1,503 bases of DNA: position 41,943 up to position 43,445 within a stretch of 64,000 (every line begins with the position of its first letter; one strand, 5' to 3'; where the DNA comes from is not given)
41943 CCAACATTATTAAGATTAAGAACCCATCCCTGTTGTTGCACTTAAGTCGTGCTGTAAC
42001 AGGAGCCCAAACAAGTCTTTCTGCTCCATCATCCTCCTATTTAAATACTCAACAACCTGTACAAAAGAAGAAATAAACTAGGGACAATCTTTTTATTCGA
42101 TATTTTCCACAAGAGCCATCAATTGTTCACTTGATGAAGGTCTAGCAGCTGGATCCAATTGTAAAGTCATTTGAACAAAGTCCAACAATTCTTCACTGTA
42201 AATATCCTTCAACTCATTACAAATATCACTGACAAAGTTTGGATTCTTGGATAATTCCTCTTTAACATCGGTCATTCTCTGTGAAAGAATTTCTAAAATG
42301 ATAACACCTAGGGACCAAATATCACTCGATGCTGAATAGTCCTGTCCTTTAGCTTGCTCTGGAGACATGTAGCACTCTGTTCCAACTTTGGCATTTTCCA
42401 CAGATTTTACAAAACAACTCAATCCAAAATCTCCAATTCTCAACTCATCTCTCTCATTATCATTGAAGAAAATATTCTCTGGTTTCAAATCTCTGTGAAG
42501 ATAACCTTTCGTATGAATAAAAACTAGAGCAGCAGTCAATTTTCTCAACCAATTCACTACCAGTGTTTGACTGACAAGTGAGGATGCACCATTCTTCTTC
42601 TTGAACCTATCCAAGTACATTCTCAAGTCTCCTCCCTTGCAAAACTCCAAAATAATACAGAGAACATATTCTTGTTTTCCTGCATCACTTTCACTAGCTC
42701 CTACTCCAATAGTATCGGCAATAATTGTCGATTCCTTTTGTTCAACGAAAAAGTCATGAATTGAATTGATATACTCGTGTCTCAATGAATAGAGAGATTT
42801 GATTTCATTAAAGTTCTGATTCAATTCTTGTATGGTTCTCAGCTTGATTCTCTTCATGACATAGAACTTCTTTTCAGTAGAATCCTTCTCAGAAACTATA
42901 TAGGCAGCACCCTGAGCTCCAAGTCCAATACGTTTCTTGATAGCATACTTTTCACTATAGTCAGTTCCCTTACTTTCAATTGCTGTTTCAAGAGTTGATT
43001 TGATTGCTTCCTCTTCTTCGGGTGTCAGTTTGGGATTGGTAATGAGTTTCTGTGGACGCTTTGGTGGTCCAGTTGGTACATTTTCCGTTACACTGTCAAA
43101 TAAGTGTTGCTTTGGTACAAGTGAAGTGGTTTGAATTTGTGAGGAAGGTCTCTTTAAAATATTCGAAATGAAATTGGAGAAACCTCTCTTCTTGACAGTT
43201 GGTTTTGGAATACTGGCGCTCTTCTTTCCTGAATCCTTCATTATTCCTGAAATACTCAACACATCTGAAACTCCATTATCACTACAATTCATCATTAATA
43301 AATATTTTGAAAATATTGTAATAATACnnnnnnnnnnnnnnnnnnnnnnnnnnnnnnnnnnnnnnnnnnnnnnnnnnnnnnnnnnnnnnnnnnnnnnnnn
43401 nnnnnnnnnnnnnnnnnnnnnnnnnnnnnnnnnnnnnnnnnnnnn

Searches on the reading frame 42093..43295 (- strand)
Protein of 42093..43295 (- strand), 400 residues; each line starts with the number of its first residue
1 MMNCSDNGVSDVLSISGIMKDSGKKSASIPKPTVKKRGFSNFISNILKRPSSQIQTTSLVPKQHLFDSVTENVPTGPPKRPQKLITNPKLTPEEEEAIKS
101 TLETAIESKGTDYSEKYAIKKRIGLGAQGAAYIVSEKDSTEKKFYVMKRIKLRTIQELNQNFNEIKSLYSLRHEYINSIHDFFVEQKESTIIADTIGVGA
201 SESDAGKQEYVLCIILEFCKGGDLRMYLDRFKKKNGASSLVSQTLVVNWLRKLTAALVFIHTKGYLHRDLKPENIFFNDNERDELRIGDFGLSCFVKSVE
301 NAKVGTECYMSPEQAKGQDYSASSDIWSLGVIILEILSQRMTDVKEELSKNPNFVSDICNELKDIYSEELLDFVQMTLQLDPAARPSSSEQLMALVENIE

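Call 5: search_protein_families(library=pfam, proteins=[window:42096-43295:-], max_evalue=0.01)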
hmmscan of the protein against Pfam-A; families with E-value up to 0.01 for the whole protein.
seq(400 aa): 3 families
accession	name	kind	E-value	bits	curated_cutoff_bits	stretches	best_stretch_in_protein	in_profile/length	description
PF00069.31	Pkinase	-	3e-45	155.1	31.7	1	117-391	1-257/263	Protein kinase domain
PF07714.23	PK_Tyr_Ser-Thr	-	1.1e-27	97.4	23.1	1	119-390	3-253/258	Protein tyrosine and serine/threonine kinase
PF17667.7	Pkinase_fungal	-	0.0021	17.3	24.1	1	260-328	303-378/387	Fungal protein kinase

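Call 7: list_cluster_members(proteins=[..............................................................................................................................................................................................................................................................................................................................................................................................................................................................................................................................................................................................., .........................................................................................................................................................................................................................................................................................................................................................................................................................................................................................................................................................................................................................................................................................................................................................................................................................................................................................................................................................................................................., window:42093-43295:-, window:39896-41008:-, window:46948-47943:-])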
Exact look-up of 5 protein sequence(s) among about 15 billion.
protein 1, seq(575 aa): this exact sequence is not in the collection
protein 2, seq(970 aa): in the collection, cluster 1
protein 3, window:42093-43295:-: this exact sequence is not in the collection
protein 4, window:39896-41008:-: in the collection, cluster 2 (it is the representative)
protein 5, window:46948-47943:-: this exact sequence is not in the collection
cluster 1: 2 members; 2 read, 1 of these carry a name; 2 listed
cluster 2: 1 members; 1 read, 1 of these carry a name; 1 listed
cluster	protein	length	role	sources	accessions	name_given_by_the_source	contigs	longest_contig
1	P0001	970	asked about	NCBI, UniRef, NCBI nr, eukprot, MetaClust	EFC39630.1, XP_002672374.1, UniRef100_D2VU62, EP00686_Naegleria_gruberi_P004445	predicted protein [Naegleria gruberi] | non-specific serine/threonine protein kinase n=1 Tax=Naegleria gruberi TaxID=5762 ... | uncharacterized protein NAEGRDRAFT_72548 [Naegleria gruberi]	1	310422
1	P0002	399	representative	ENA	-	-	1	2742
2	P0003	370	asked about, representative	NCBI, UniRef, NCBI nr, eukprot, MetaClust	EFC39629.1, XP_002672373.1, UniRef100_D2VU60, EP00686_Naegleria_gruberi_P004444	predicted protein [Naegleria gruberi] | Predicted protein n=1 Tax=Naegleria gruberi TaxID=5762 RepID=D2VU60_NAEGR | uncharacterized protein NAEGRDRAFT_52272 [Naegleria gruberi]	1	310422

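Call 8: find_homologous_proteins(query=P0001, max_evalue=1e-10)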
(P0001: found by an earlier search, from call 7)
Query P0001 (970 aa): 4 proteins with E <= 1e-10 among 8000 candidates.
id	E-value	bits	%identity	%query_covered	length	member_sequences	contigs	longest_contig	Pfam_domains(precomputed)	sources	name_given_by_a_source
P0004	6.3e-293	992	57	88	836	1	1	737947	PF07714.24,PF00069.32,PF00025.28,PF00503.27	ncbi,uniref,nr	ncbi:hypothetical protein C9374_000833 [Naegleria lovaniensis]|uniref:non-specific serine/threonine 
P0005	3.0e-14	70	26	16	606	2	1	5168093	PF00025.28,PF00503.27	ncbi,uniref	ncbi:guanine nucleotide-binding protein alpha subunit [Apiospora marii]|uniref:guanine nucleotide-bi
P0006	2.8e-12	64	26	23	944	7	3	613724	PF06293.21,PF07714.24,PF00069.32,PF00433.30,PF03109.23,PF14531.13,PF17667.8,PF01636.30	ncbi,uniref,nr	ncbi:unnamed protein product [Adineta steineri]|uniref:non-specific serine/threonine protein kinase 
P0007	1.7e-11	61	30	13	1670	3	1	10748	PF07714.24,PF00069.32,PF17667.8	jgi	-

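Call 11: find_encoding_contigs(protein=P0004, flank=6000, max_places=4)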
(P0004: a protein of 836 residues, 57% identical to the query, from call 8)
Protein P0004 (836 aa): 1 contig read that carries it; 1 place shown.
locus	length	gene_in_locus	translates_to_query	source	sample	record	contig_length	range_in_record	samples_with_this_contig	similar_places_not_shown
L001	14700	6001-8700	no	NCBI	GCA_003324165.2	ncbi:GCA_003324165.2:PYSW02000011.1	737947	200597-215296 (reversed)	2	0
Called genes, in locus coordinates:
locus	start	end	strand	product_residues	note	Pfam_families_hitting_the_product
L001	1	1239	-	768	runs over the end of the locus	PF04851:ResIII, PF00176:SNF2-rel_dom, PF00270:DEAD, PF00271:Helicase_C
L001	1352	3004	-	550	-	-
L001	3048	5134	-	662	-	PF15993:Fuseless (faint)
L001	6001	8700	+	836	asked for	PF00503:G-alpha, PF00025:Arf, PF00069:Pkinase, PF07714:PK_Tyr_Ser-Thr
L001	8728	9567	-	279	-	PF16531:SAS-6_N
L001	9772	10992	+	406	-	PF22977:WHD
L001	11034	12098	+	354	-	PF22977:WHD, PF00004:AAA, PF05707:Zot (weak)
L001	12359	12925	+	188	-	-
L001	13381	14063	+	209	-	-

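Call 15: find_encoding_contigs(protein=P0001, flank=3000, max_places=8)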
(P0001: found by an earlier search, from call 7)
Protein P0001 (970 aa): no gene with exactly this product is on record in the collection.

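Call 16: find_encoding_contigs(protein=P0002, flank=3000, max_places=8)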
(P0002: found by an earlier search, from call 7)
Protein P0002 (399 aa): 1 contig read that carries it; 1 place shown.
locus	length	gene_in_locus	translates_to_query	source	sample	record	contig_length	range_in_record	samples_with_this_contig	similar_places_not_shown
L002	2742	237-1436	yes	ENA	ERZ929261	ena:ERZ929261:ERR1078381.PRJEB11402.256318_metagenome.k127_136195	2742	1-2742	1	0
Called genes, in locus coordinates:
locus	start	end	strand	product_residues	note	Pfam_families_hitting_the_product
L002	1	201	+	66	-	?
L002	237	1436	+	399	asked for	PF00069:Pkinase, PF07714:PK_Tyr_Ser-Thr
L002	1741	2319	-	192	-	PF16531:SAS-6_N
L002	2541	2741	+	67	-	?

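Call 25: search_solved_structures(query=window:42093-43295:-, show_alignments=1, max_evalue=1e-20)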
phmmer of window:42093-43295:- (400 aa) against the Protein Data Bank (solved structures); distinct sequences matched with E-value up to 1e-20: 10.
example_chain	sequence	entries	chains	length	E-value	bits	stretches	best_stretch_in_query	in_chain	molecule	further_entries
6d3k_B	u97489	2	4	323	8.5e-27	97.4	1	122-395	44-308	Interferon-induced, double-stranded RNA-activated protein kinase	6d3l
3uiu_A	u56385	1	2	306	3.4e-26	95.4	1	125-395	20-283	Interferon-induced, double-stranded RNA-activated protein kinase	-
8qel_B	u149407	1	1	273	1.6e-24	89.9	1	125-395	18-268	Interferon-induced, double-stranded RNA-activated protein kinase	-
2a19_B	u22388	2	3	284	1.8e-24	89.8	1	125-395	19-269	Interferon-induced, double-stranded RNA-activated protein kinase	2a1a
3is5_A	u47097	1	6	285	9.4e-23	84.1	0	211-391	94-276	Calcium-dependent protein kinase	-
9yuf_A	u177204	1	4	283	2.2e-22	82.9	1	125-395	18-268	Interferon-induced, double-stranded RNA-activated protein kinase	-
4apc_A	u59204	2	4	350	4.1e-22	82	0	211-389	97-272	SERINE/THREONINE-PROTEIN KINASE NEK1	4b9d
6s73_A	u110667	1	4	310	2.2e-21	79.6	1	211-387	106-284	Serine/threonine-protein kinase Nek7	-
2jav_A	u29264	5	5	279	7.1e-21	77.9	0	210-391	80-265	SERINE/THREONINE-PROTEIN KINASE NEK2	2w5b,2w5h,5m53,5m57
6fdy_U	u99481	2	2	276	8.8e-21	77.6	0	212-387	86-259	Serine/threonine-protein kinase ULK3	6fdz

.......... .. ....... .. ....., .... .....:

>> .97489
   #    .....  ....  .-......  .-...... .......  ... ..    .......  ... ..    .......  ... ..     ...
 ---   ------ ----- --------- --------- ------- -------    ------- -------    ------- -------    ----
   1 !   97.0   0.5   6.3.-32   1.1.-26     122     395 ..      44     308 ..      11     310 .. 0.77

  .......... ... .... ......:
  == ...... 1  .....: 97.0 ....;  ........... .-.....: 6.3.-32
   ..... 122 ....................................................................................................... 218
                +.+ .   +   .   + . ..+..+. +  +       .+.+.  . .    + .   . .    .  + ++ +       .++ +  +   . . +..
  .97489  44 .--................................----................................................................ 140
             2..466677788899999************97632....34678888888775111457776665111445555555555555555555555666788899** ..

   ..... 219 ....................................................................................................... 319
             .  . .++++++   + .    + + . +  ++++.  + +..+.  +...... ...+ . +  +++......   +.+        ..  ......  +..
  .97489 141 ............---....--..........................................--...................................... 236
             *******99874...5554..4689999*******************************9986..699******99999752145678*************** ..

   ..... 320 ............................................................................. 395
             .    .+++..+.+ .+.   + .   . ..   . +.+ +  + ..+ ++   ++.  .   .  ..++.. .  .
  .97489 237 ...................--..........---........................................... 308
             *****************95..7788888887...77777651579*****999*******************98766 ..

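Call 29: search_protein_representatives(protein=P0001)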
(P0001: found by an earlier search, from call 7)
Query: 970 residues. Proteins with E-value up to 0.001 (for the whole library): 482445; up to 1e-10: 29916; up to 1e-30: 73. The best 150 are listed.
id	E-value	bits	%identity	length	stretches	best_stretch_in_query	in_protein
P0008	6.9e-179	613.2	47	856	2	237-970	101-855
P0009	2.7e-87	310.2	69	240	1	622-844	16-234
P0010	1.3e-85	304.6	35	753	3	675-969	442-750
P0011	5.6e-60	219.8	53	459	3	247-348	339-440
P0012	2.2e-56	207.9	30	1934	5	769-963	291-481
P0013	1.7e-55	204.9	75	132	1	841-970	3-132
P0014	1.5e-47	178.7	35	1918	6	823-907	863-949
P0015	2.3e-46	174.7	48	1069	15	832-873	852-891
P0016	2.6e-45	171.3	30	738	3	297-483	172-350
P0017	6.7e-44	166.6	32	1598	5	773-909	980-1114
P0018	1.7e-43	165.2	33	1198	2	687-962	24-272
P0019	7.6e-43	163.1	27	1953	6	783-960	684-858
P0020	8.2e-43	163.0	30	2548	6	784-917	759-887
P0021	2.0e-41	158.4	29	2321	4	784-911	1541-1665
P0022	7.3e-41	156.5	35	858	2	684-962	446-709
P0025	5.6e-40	153.6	44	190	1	376-574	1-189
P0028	8.1e-40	153.1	33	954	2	680-965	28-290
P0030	3.4e-39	151.0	32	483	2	663-962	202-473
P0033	9.3e-39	149.6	32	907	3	775-962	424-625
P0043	1.7e-35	138.8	26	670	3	274-477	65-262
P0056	2.4e-33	131.7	32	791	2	663-959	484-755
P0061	9.1e-33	129.8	41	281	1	642-863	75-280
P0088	3.7e-30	121.1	38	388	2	634-845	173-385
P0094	6.7e-30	120.3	38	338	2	681-859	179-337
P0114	3.9e-29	117.7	29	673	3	324-478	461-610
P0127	1.9e-28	115.5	29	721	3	303-476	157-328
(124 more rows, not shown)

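Call 30: search_protein_families(library=pfam, proteins=[P0008, P0010, P0011, P0016, P0022, P0043, P0114, P0127, P0033, P0056], max_evalue=0.00001)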
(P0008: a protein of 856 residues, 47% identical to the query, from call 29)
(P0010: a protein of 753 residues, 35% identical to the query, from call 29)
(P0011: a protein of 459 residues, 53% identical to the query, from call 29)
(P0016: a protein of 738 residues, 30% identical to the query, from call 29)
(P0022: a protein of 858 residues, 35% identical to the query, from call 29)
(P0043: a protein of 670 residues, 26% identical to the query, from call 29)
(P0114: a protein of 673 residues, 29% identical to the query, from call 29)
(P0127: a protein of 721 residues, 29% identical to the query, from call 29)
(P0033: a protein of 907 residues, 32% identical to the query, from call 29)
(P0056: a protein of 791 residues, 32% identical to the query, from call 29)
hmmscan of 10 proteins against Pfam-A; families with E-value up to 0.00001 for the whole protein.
P0008 (856 aa): 4 families
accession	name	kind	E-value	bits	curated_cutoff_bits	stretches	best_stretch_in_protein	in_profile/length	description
PF00069.31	Pkinase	-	5.4e-45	154.3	31.7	1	563-844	1-255/263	Protein kinase domain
PF00503.26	G-alpha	-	1.3e-37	130.2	48.8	1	4-410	19-328/333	G-protein alpha subunit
PF07714.23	PK_Tyr_Ser-Thr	-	2e-31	109.7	23.1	1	642-842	54-250/258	Protein tyrosine and serine/threonine kinase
PF00025.27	Arf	-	2e-06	27.9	22.3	0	215-293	37-108/174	ADP-ribosylation factor family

P0010 (753 aa): 3 families
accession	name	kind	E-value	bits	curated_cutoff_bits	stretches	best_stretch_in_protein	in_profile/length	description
PF00503.26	G-alpha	-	1.9e-47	162.5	48.8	1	7-336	23-304/333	G-protein alpha subunit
PF00069.31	Pkinase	-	3.4e-39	135.3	31.7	1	454-739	1-253/263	Protein kinase domain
PF07714.23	PK_Tyr_Ser-Thr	-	2.6e-29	102.8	23.1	1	562-739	76-250/258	Protein tyrosine and serine/threonine kinase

P0011 (459 aa): 1 family
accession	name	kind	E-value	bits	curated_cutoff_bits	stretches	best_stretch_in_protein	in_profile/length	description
PF00503.26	G-alpha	-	2.1e-16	60.4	48.8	2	83-264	8-159/333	G-protein alpha subunit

P0016 (738 aa): 3 families
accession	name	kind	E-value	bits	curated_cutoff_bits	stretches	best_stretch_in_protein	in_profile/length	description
PF00503.26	G-alpha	-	1.6e-192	639.3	48.8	2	15-393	4-333/333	G-protein alpha subunit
PF00025.27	Arf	-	6.3e-23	81.6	22.3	2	233-334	45-135/174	ADP-ribosylation factor family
PF08477.19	Roc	-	4.2e-09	37.1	27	0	211-324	16-119/119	Ras of Complex, Roc, domain of DAPkinase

P0022 (858 aa): 4 families
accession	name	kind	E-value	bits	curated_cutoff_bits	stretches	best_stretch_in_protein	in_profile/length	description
PF00069.31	Pkinase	-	3.4e-106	354.9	31.7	2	451-712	3-261/263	Protein kinase domain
PF07714.23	PK_Tyr_Ser-Thr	-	2.9e-65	220.6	23.1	2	473-710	28-256/258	Protein tyrosine and serine/threonine kinase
PF14531.12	Kinase-like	-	1.9e-09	37.7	25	0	101-195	153-253/289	Kinase-like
PF17667.7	Pkinase_fungal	-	8.1e-08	31.8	24.1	0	95-168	288-368/387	Fungal protein kinase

P0043 (670 aa): 5 families
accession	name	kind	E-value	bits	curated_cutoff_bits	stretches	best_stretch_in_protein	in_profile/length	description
PF00503.26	G-alpha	-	7.9e-186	617.3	48.8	2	325-655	2-331/333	G-protein alpha subunit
PF00025.27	Arf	-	5.5e-32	111.1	22.3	2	493-592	41-130/174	ADP-ribosylation factor family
PF08477.19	Roc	-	5.5e-09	36.7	27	0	506-549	52-94/119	Ras of Complex, Roc, domain of DAPkinase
PF00009.33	GTP_EFTU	-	7.1e-08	32.7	26.5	0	497-631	56-158/188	Elongation factor Tu GTP binding domain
PF00071.28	Ras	-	6.4e-07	29.5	21.6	0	508-595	46-123/162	Ras family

P0114 (673 aa): 3 families
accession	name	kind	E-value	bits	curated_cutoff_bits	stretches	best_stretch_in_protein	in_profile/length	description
PF00503.26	G-alpha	-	1.2e-160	534.6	48.8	2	352-662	22-332/333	G-protein alpha subunit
PF00025.27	Arf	-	6.3e-25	88.1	22.3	1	485-592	34-130/174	ADP-ribosylation factor family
PF08477.19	Roc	-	4.7e-10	40.2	27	0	190-268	54-119/119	Ras of Complex, Roc, domain of DAPkinase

P0127 (721 aa): 2 families
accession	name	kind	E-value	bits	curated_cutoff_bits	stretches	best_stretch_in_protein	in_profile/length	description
PF00503.26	G-alpha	-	9.2e-144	479.1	48.8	2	50-354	9-308/333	G-protein alpha subunit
PF00025.27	Arf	-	4.7e-10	39.7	22.3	0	215-310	45-129/174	ADP-ribosylation factor family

P0033 (907 aa): 7 families
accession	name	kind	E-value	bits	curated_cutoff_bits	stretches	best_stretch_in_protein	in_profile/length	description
PF00069.31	Pkinase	-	5.9e-137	455.7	31.7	3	365-629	9-262/263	Protein kinase domain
PF07714.23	PK_Tyr_Ser-Thr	-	1.7e-88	296.8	23.1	3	364-626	8-256/258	Protein tyrosine and serine/threonine kinase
PF06293.20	Kdo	-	9.3e-13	48.5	21.3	0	120-166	118-164/207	Lipopolysaccharide kinase (Kdo/WaaP) family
PF14531.12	Kinase-like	-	2.6e-12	47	25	0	136-265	161-289/289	Kinase-like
PF17667.7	Pkinase_fungal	-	1.5e-11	44.2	24.1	1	473-539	299-366/387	Fungal protein kinase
PF03109.22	ABC1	-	3.1e-06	26.9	22.9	0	470-526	177-228/244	ABC1 atypical kinase-like domain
PF01636.29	APH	-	4.3e-06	27.1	23.2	0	478-509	167-199/239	Phosphotransferase enzyme family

P0056 (791 aa): 3 families
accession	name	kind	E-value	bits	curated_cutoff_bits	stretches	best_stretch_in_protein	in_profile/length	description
PF00069.31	Pkinase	-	4.1e-63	213.7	31.7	2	506-760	1-260/263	Protein kinase domain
PF07714.23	PK_Tyr_Ser-Thr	-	1.1e-44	153.2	23.1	2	508-761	3-258/258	Protein tyrosine and serine/threonine kinase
PF03109.22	ABC1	-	1.2e-06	28.3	22.9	1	578-663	142-221/244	ABC1 atypical kinase-like domain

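Call 32: list_cluster_members(proteins=[P0008, P0010, P0011, P0009, P0013, P0025])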
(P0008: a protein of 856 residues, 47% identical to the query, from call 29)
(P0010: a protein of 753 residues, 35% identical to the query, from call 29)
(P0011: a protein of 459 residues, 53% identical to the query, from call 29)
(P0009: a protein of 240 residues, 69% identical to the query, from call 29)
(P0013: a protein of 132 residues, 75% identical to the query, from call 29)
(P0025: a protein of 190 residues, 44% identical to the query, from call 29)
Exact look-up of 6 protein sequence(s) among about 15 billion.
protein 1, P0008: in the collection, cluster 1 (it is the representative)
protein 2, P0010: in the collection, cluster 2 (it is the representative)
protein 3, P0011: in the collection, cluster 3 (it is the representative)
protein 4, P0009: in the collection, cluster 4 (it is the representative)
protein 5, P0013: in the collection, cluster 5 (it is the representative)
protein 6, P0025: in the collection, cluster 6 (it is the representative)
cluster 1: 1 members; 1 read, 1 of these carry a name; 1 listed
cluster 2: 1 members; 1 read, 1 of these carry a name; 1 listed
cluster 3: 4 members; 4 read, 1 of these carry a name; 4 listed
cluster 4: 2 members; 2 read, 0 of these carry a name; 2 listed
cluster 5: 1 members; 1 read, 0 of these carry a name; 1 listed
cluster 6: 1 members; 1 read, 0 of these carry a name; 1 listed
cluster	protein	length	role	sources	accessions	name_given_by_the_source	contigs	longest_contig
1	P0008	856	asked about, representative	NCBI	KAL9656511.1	hypothetical protein ABK040_005274 [Willaertia magna]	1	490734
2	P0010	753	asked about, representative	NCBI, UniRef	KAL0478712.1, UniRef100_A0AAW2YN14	hypothetical protein AKO1_008272 [Acrasis kona] | non-specific serine/threonine protein kinase n=1 Tax=Acrasis kona TaxID=1008807 ...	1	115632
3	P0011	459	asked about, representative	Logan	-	-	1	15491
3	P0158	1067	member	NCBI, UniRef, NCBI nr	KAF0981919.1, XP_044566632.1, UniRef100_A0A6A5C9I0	hypothetical protein FDP41_011780 [Naegleria fowleri] | non-specific serine/threonine protein kinase n=1 Tax=Naegleria fowleri TaxID=5763 ... | uncharacterized protein FDP41_011780 [Naegleria fowleri]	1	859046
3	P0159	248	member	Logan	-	-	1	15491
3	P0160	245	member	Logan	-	-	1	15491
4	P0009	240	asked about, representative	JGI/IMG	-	-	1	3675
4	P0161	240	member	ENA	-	-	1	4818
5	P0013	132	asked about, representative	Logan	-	-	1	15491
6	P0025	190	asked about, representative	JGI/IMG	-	-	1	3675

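Call 33: find_encoding_contigs(protein=P0008, flank=4000, max_places=2)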
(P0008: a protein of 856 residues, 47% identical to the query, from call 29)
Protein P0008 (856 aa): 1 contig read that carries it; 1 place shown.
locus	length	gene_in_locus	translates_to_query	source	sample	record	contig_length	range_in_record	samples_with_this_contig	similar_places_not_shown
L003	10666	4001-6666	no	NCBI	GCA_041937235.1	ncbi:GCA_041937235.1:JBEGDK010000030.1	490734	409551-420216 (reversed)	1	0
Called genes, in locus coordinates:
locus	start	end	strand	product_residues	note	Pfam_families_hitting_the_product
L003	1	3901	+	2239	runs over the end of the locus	PF06920:DHR-2_Lobe_A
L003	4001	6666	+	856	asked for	PF00025:Arf (faint), PF00503:G-alpha, PF00069:Pkinase, PF07714:PK_Tyr_Ser-Thr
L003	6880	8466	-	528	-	PF17177:PPR_long (faint), PF23276:TPR_24 (faint), PF01535:PPR (faint), PF12854:PPR_1 (faint), PF13041:PPR_2 (weak), PF13812:PPR_3 (faint), PF13041:PPR_2 (weak)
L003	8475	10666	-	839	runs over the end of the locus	PF02518:HATPase_c (weak), PF13589:HATPase_c_3, PF01119:DNA_mis_repair, PF08676:MutL_C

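Call 34: find_encoding_contigs(protein=P0010, flank=4000, max_places=2)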
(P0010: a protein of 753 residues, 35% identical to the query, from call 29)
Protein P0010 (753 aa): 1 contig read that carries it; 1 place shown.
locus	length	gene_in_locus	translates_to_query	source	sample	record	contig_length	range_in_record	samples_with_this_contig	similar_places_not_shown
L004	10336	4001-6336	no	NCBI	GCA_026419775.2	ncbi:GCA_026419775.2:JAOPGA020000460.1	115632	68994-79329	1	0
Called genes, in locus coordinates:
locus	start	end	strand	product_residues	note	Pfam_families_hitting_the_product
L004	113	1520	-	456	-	-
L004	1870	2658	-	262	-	PF10263:SprT-like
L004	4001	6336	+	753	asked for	PF00503:G-alpha, PF00069:Pkinase, PF07714:PK_Tyr_Ser-Thr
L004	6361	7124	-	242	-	-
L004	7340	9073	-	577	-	PF00271:Helicase_C (weak)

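Call 35: find_encoding_contigs(protein=P0158, flank=4000, max_places=2)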
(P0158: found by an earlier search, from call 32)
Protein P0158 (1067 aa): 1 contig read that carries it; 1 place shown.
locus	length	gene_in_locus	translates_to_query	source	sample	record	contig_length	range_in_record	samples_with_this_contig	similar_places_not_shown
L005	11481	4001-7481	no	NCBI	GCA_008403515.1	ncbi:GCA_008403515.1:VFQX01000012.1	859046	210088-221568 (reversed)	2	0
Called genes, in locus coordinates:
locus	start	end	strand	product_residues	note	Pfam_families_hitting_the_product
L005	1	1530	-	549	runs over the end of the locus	-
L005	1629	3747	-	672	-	PF15993:Fuseless (faint)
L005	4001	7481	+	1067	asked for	PF00503:G-alpha, PF00025:Arf, PF00069:Pkinase, PF07714:PK_Tyr_Ser-Thr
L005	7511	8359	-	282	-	PF16531:SAS-6_N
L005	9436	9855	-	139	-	-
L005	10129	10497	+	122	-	-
